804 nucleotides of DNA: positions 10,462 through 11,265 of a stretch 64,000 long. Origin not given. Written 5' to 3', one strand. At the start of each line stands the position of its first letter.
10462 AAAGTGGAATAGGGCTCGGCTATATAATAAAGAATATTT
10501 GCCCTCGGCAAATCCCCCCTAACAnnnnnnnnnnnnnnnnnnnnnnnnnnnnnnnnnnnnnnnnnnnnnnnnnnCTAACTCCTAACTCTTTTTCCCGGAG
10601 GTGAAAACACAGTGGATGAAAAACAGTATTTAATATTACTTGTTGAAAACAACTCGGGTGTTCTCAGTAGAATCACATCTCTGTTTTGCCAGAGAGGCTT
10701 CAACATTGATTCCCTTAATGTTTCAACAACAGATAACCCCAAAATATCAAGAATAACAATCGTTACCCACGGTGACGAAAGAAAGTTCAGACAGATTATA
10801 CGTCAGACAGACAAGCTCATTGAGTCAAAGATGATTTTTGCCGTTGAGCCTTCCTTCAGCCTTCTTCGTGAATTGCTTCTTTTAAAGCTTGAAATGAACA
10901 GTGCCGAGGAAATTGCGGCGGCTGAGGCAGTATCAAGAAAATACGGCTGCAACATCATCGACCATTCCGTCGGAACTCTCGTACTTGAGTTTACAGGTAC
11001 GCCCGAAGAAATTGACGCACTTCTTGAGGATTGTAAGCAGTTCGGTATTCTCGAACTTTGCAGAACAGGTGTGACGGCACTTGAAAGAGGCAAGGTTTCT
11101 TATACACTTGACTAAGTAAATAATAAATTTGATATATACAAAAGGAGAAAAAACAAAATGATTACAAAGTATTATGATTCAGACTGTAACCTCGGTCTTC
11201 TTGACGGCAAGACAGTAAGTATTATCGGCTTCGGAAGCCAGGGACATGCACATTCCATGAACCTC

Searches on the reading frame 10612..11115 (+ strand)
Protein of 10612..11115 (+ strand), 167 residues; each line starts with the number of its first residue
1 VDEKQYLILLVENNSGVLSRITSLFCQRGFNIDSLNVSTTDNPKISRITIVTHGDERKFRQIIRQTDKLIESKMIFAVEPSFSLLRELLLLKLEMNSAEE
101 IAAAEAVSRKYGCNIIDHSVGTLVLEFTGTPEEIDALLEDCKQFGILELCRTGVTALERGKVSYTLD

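Call 66: find_encoding_contigs(protein=window:10612-11115:+, flank=1200, max_places=10)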
Protein window:10612-11115:+ (167 aa): 11 contigs read that carry it; 6 places shown.
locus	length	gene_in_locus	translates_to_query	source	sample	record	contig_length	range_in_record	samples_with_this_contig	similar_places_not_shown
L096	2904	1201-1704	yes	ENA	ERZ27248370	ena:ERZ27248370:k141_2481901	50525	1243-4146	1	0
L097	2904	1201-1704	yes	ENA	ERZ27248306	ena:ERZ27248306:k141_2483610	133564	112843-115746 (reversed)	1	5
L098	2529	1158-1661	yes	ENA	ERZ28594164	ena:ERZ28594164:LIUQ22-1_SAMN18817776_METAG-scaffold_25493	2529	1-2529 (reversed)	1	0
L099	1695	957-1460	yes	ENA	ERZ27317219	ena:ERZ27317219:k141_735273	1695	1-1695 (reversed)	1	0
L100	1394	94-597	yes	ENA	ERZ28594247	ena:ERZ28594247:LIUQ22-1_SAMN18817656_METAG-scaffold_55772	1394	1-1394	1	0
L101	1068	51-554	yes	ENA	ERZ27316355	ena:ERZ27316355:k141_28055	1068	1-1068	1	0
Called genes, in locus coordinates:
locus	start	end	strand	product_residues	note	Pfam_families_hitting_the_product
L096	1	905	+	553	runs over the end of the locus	PF02776:TPP_enzyme_N, PF00205:TPP_enzyme_M, PF02775:TPP_enzyme_C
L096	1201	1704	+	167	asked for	PF01842:ACT, PF22629:ACT_AHAS_ss, PF13710:ACT_5, PF10369:ALS_ss_C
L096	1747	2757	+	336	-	PF03807:F420_oxidored (faint), PF07991:KARI_N, PF01450:KARI_C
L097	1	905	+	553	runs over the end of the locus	PF02776:TPP_enzyme_N, PF00205:TPP_enzyme_M, PF02775:TPP_enzyme_C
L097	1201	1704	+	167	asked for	PF01842:ACT, PF22629:ACT_AHAS_ss, PF13710:ACT_5, PF10369:ALS_ss_C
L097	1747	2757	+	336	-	PF03807:F420_oxidored (faint), PF07991:KARI_N, PF01450:KARI_C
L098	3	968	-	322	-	?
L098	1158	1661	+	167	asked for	PF01842:ACT, PF22629:ACT_AHAS_ss, PF13710:ACT_5, PF10369:ALS_ss_C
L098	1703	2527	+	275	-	?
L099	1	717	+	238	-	?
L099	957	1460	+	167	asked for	PF01842:ACT, PF22629:ACT_AHAS_ss, PF13710:ACT_5, PF10369:ALS_ss_C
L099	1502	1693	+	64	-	?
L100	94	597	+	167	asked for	PF01842:ACT, PF22629:ACT_AHAS_ss, PF13710:ACT_5, PF10369:ALS_ss_C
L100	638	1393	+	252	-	?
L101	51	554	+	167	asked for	PF01842:ACT, PF22629:ACT_AHAS_ss, PF13710:ACT_5, PF10369:ALS_ss_C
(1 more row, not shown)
